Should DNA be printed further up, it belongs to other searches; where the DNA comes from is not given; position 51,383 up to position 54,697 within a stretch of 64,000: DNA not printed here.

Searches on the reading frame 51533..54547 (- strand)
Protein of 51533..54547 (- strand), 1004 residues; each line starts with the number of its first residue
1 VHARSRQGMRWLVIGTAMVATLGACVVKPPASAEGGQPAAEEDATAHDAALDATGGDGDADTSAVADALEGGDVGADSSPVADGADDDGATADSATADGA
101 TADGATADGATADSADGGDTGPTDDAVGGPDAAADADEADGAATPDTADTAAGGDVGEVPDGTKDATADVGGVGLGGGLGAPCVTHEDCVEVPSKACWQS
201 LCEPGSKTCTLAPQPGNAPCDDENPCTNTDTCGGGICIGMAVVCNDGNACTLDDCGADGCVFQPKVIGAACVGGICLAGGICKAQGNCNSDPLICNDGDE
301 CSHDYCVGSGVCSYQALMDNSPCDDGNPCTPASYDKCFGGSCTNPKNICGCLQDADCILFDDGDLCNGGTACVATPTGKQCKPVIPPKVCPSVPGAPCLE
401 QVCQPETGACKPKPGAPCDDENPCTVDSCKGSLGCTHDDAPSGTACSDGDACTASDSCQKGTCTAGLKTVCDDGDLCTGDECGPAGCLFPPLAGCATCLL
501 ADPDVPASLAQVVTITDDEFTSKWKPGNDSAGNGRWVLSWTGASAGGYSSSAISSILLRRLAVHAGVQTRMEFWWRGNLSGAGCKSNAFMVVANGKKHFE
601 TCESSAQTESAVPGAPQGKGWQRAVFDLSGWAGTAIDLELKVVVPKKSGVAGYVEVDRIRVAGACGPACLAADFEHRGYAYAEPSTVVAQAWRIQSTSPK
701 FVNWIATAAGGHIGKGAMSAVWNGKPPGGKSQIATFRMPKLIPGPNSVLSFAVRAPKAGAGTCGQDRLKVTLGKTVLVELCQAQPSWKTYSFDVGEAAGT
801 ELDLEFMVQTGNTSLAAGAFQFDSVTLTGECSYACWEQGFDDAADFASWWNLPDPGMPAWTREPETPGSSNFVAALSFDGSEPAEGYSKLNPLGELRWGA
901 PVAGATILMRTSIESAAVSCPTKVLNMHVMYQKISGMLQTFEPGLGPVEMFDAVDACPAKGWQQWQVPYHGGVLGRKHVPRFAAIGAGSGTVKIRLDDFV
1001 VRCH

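Call 14: search_protein_families(library=pfam, proteins=[window:51533-54547:-], max_evalue=0.01)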
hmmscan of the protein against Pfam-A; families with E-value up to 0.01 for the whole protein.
window:51533-54547:- (1004 aa): 2 families
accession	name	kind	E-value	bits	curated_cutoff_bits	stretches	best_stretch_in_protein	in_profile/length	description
PF00526.23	Dicty_CTDC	-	7.5e-11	42.1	27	3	418-437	2-21/24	Dictyostelium (slime mold) repeat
PF20773.4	InhA-like_MAM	-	0.00013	22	26.9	0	595-661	99-162/191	Immune inhibitor A-like, MAM domain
